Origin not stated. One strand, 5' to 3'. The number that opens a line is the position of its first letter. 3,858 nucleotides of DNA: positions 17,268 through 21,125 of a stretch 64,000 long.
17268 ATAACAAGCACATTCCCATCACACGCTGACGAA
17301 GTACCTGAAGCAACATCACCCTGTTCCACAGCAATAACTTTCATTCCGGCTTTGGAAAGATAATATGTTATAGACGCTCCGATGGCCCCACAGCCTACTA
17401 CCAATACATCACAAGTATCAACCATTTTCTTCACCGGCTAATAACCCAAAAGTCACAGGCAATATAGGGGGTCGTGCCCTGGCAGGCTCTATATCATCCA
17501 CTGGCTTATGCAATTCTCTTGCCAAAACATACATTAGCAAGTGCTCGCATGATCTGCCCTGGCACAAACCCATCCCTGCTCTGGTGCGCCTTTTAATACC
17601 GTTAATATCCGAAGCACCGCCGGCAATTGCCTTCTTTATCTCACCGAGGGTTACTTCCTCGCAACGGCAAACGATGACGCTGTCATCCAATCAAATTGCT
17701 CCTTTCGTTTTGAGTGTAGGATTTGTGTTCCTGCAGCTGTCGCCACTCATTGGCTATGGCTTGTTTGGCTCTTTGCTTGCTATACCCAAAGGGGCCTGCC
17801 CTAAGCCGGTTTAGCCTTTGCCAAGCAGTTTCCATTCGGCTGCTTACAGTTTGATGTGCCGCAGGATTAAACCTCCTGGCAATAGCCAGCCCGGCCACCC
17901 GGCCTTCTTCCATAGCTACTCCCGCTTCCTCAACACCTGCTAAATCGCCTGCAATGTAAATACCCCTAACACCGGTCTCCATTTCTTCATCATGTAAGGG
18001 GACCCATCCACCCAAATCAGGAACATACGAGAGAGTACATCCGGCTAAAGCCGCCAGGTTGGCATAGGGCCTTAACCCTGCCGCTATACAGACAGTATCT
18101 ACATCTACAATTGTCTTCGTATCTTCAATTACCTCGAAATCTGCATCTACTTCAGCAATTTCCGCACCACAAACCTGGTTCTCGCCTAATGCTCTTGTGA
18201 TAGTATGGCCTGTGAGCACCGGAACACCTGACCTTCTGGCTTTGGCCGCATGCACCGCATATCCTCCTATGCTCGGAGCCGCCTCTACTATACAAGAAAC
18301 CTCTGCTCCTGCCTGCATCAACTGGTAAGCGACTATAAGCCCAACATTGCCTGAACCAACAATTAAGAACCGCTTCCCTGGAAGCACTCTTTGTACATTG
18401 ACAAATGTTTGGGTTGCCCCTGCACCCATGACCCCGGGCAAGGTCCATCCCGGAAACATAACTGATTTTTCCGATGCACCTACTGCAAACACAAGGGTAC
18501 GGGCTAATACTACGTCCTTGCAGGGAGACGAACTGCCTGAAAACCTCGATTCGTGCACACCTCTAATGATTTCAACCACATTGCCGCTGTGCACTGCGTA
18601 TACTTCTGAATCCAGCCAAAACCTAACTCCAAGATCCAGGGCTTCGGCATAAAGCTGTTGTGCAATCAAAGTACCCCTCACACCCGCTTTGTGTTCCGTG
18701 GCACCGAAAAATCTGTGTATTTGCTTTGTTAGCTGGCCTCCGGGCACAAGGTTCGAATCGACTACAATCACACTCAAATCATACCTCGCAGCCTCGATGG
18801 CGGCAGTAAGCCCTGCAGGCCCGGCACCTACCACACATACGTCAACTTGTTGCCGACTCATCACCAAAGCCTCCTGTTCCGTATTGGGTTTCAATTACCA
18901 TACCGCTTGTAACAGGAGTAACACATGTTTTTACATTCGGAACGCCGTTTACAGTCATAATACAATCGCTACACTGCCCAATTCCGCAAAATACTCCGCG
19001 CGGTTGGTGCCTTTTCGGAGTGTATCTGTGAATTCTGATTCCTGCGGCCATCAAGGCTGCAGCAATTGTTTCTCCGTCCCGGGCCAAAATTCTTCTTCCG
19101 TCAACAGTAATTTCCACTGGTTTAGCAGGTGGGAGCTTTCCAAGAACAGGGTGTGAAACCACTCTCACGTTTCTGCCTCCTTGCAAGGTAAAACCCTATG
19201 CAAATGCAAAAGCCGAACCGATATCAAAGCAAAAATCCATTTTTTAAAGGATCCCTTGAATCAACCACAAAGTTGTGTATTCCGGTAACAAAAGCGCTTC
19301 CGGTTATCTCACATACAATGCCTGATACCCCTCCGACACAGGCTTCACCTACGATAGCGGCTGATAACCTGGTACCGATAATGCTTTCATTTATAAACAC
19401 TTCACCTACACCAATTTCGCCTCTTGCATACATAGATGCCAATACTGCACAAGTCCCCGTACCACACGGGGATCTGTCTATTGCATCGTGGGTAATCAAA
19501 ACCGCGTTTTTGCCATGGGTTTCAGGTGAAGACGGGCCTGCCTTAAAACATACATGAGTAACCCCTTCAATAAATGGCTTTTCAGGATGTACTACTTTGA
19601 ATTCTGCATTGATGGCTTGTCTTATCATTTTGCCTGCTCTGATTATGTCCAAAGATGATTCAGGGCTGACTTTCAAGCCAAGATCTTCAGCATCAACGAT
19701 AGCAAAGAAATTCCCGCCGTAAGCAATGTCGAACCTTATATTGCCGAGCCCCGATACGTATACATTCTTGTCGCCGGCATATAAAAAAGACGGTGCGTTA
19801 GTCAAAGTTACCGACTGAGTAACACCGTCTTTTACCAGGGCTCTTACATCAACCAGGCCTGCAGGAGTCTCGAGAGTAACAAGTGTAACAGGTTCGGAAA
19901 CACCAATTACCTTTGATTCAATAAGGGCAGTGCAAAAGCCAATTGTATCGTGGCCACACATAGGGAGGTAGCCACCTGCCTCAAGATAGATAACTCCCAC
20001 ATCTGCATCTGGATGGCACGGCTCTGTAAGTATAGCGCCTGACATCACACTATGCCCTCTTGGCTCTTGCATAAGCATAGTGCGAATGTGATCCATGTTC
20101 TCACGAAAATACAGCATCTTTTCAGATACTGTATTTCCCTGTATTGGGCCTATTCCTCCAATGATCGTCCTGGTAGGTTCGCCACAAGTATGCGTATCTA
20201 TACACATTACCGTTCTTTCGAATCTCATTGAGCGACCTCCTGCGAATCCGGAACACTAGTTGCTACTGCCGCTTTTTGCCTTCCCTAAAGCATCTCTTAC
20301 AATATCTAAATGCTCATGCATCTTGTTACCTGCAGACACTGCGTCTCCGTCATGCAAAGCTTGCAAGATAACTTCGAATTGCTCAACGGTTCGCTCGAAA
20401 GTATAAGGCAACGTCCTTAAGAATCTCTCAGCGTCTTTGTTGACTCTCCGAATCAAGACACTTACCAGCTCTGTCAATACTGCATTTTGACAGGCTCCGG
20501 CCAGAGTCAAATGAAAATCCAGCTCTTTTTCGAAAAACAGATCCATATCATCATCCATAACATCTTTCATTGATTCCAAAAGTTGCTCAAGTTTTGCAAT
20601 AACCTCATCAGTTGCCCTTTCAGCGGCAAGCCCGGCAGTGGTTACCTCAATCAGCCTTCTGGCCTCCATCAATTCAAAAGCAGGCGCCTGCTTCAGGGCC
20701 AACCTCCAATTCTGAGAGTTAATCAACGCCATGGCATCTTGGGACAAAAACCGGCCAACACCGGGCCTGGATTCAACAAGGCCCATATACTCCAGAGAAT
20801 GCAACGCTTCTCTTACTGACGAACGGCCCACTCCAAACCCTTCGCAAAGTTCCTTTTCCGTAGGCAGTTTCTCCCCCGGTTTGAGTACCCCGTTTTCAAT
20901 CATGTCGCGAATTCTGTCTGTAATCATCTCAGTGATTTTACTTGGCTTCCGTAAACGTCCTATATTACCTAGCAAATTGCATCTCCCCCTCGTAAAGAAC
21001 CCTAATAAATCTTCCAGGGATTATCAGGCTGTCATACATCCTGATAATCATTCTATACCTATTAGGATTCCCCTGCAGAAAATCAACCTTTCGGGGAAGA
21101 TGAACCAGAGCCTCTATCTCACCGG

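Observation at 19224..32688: HypD without proC: a possible oxidative Hyp/Pro to glutamate route through a tungsten AOR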

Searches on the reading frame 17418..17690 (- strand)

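Call 7: search_protein_families(library=ncbifam, proteins=[window:17418-17690:-], max_evalue=0.00001)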
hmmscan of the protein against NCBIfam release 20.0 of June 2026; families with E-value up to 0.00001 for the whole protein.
window:17418-17690:- (90 aa): 5 families
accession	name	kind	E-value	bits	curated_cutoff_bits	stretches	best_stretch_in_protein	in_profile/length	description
TIGR03377.1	glycerol3P_GlpA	equivalog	7.4e-13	47.9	552.8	1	3-60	419-477/530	anaerobic glycerol-3-phosphate dehydrogenase subunit GlpA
NF008313.0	PRK11101.1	equivalog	4.5e-09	35.4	425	1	3-50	429-477/548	anaerobic glycerol-3-phosphate dehydrogenase subunit A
TIGR02374.1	nitri_red_nirB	equivalog_domain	2.3e-08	33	578.35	1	1-66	413-475/794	nitrite reductase large subunit NirB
TIGR01372.1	soxA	subfamily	1.1e-07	30.1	1164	1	11-90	522-601/996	sarcosine oxidase subunit alpha family protein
NF011565.0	PRK14989.1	subfamily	7.2e-07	27.6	883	1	2-62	419-476/847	nitrite reductase large subunit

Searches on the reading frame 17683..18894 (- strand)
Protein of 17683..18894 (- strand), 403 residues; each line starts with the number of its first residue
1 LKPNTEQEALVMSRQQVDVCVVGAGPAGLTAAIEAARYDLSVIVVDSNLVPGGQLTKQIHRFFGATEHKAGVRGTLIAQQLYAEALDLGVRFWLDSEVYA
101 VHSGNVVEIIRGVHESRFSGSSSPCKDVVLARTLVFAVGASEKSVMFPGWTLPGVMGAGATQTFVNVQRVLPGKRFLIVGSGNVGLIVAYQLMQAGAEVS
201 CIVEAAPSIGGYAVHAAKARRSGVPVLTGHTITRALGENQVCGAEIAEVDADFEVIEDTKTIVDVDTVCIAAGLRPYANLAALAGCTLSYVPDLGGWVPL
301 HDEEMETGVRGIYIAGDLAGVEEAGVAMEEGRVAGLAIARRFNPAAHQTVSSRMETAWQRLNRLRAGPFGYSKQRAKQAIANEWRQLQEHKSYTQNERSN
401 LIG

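Call 5: search_protein_families(library=pfam, proteins=[window:17683-18894:-])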
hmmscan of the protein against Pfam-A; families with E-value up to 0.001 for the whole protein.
window:17683-18894:- (403 aa): 13 families
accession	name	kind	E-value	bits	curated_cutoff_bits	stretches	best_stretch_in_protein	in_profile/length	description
PF07992.20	Pyr_redox_2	-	2.1e-33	116.4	26.1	1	18-331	2-291/291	Pyridine nucleotide-disulphide oxidoreductase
PF13738.12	Pyr_redox_3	-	6.8e-14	52.3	30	1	127-316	121-305/305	Pyridine nucleotide-disulphide oxidoreductase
PF12831.13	FAD_oxidored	-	3.3e-13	50.2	27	1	18-84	1-67/416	FAD dependent oxidoreductase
PF13450.12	NAD_binding_8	-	5e-13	49.6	21.9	1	21-60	1-40/68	NAD(P)-binding Rossmann-like domain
PF01946.23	Thi4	-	5.8e-10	39.3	26.2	1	15-54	16-56/235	Thi4 family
PF01266.30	DAO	-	2.1e-09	37.8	27.9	1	18-53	1-37/353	FAD dependent oxidoreductase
PF00070.33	Pyr_redox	-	7.5e-09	36.4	22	1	175-239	1-70/82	Pyridine nucleotide-disulphide oxidoreductase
PF03486.20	HI0933_like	-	8.6e-08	32.4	50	1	18-52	2-36/244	HI0933-like protein Rossmann domain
PF00890.30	FAD_binding_2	-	1.1e-07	31.8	20.4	1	18-52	1-35/414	FAD binding domain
PF01494.25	FAD_binding_3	-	4.7e-07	29.8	22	1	17-47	2-32/349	FAD binding domain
PF01134.28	GIDA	-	2.1e-06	27.5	22.1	1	18-48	1-31/391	Glucose inhibited division protein A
PF13241.12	NAD_binding_7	-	0.00012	23.1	22.1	0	172-206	6-40/104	Putative NAD(P)-binding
PF05834.18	Lycopene_cycl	-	0.0003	20.4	23.4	0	18-47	1-32/380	Lycopene cyclase protein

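Call 7: search_protein_families(library=ncbifam, proteins=[window:17683-18894:-], max_evalue=0.00001)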
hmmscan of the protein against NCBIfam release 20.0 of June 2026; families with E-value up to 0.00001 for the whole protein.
window:17683-18894:- (403 aa): 60 families (the best 25 are shown)
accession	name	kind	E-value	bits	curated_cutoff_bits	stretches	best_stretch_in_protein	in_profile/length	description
TIGR01372.1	soxA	subfamily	6.6e-41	140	1164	1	15-355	167-495/996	sarcosine oxidase subunit alpha family protein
TIGR01292.1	TRX_reduct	equivalog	4.7e-25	88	343.45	1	18-340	2-298/300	thioredoxin-disulfide reductase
TIGR01350.1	lipoamide_DH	equivalog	6.1e-18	64.8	408.8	2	127-341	128-332/461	dihydrolipoyl dehydrogenase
NF009410.0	PRK12771.1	subfamily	1.3e-15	57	516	0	167-212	132-176/566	NAD(P)-binding protein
TIGR04018.1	Bthiol_YpdA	hypoth_equivalog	4.2e-15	55.4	339.9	1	18-341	1-312/316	YpdA family putative bacillithiol disulfide reductase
NF009454.0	PRK12814.1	equivalog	7.1e-13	47.8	916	0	18-62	195-239/657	putative NADPH-dependent glutamate synthase small subunit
TIGR03143.1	AhpF_homolog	hypoth_equivalog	1.7e-12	46.7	687.65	1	17-321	5-285/555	putative alkyl hydroperoxide reductase F subunit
TIGR03140.1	AhpF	equivalog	2.7e-12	46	502.9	1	7-337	203-507/515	alkyl hydroperoxide reductase subunit F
TIGR01316.1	gltA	equivalog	6.1e-12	45.1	471.75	0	13-61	130-178/449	NADPH-dependent glutamate synthase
NF003585.0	PRK05249.1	equivalog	7.3e-12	44.6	465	1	13-56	3-46/464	Si-specific NAD(P)(+) transhydrogenase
NF005560.0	PRK07233.1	equivalog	9.8e-12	44.4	252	1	175-215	2-41/435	hypothetical protein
TIGR03997.1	mycofact_OYE_2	equivalog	1e-11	44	793.15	1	6-76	369-438/645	mycofactocin system FadH/OYE family oxidoreductase 2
NF009409.0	PRK12770.1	subfamily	1.4e-11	44.1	343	1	13-339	15-347/360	putative glutamate synthase subunit beta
NF003437.0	PRK04965.1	equivalog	5.8e-11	42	392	1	133-322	102-278/378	NADH:flavorubredoxin reductase NorW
TIGR02053.1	MerA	equivalog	1.7e-10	40.5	454.45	1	127-336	126-326/465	mercury(II) reductase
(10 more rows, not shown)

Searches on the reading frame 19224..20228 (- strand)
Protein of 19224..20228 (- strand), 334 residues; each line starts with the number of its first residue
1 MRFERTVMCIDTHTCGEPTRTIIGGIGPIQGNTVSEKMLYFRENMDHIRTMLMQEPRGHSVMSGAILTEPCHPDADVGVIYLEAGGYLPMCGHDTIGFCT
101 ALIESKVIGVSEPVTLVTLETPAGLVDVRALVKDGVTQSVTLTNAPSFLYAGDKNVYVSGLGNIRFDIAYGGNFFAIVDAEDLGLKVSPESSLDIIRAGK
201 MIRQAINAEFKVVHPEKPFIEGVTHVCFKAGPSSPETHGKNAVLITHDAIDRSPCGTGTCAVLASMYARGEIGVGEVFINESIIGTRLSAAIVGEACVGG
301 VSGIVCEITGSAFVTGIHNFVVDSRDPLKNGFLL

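Call 5: search_protein_families(library=pfam, proteins=[window:19224-20228:-])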
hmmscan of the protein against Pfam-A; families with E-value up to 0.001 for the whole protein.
window:19224-20228:- (334 aa): 2 families
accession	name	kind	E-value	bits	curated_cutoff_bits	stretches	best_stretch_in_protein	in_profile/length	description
PF05544.16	Pro_racemase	-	3.9e-117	391.4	27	1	9-332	1-324/325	Proline racemase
PF02567.21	PhzC-PhzF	-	1.5e-05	25.1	27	1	74-148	50-120/281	Phenazine biosynthesis-like protein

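Call 7: search_protein_families(library=ncbifam, proteins=[window:19224-20228:-], max_evalue=0.00001)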
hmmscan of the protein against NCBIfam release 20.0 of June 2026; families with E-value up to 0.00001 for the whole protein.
window:19224-20228:- (334 aa): 6 families
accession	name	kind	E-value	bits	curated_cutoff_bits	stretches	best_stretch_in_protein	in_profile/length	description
NF010576.0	PRK13969.1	equivalog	1.2e-117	392.6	556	1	1-334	1-334/335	proline racemase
NF010578.0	PRK13971.1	equivalog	3.1e-105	351.9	376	1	5-333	4-331/333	4-hydroxyproline epimerase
NF045511.1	TransHydProDhtase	equivalog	4.5e-91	305.4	540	1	1-334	1-334/335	trans-3-hydroxy-L-proline dehydratase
NF047722.1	T3LHypDht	equivalog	9.5e-78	261.6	550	1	1-332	1-333/341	trans-3-hydroxy-L-proline dehydratase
NF052296.1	HdxProlEpimProt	equivalog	1.7e-63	214.9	450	1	9-332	3-308/309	4-hydroxyproline epimerase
NF010577.0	PRK13970.1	equivalog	4.9e-49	167.3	442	1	6-331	4-308/311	4-hydroxyproline epimerase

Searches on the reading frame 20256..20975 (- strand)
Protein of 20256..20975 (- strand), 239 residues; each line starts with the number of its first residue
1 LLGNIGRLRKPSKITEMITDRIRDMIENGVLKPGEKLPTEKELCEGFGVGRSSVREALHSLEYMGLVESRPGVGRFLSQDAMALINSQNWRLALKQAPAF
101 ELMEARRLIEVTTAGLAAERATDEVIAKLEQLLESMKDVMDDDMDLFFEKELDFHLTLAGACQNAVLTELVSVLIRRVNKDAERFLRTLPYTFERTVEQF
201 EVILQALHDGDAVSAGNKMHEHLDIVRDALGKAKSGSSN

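Call 5: search_protein_families(library=pfam, proteins=[window:20256-20975:-])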
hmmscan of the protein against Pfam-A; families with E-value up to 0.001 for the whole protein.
window:20256-20975:- (239 aa): 4 families
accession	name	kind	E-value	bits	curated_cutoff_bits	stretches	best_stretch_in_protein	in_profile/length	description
PF07729.17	FCD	-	2.1e-26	93.2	24.3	1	101-224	1-124/125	FCD domain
PF00392.27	GntR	-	2.5e-21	75.5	27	1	15-76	2-63/64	Bacterial regulatory proteins, gntR family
PF14502.12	HTH_41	-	9.4e-05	22.2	25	1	32-68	1-37/48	Helix-turn-helix domain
PF09339.16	HTH_IclR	-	0.00017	21.7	22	1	41-70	22-51/52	IclR helix-turn-helix domain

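Call 7: search_protein_families(library=ncbifam, proteins=[window:20256-20975:-], max_evalue=0.00001)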
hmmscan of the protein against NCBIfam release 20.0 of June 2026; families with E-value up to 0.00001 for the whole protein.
window:20256-20975:- (239 aa): 24 families
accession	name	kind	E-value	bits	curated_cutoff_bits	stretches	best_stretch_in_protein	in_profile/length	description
NF003011.0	PRK03837.1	subfamily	2e-37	129.1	260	1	12-229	12-232/241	transcriptional regulator NanR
NF007741.0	PRK10421.1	equivalog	1.2e-36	126.4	311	1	11-231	5-234/262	transcriptional regulator LldR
NF007001.0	PRK09464.1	equivalog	1.8e-27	96.6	330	1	10-231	7-233/254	pyruvate dehydrogenase complex transcriptional repressor PdhR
NF007588.0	PRK10225.1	equivalog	1.7e-24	86.5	442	1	18-230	14-231/257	Uxu operon transcriptional regulator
NF008571.0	PRK11523.1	equivalog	6.3e-23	81.5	396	1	11-232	6-227/258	transcriptional regulator ExuR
NF007442.0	PRK09990.1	equivalog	3.3e-20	72.6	301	1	11-173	8-175/256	transcriptional regulator GlcC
TIGR03338.1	phnR_burk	equivalog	6.2e-19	68.4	271.5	1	11-224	9-207/212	phosphonate utilization associated transcriptional regulator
TIGR02325.1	C_P_lyase_phnF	equivalog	3.9e-13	49.5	156.8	1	17-106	12-101/238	phosphonate metabolism transcriptional regulator PhnF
NF052282.1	PLP_TF_PdxR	equivalog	7.7e-13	48.3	320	1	14-126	2-112/448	MocR-like pyridoxine biosynthesis transcription factor PdxR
NF007292.0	PRK09764.1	equivalog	2.7e-12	46.4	281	1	17-81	9-73/240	GntR family transcriptional regulator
TIGR02018.2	his_ut_repres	equivalog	2.8e-12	46.5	220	1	16-80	2-66/226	histidine utilization transcriptional repressor HutC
TIGR03337.1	phnR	equivalog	7.7e-12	45.4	296.75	1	17-89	5-77/231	phosphonate utilization transcriptional regulator PhnR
NF052290.2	MocR_like_YczR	exception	5.4e-11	41.9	487.4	1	7-128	12-124/458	MocR-like transcription factor YczR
TIGR02404.1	trehalos_R_Bsub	equivalog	5.4e-10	39.3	211.95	1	17-77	4-64/233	trehalose operon repressor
NF008491.0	PRK11402.1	subfamily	2.8e-09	36.8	269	1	18-79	16-77/243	GntR family transcriptional regulator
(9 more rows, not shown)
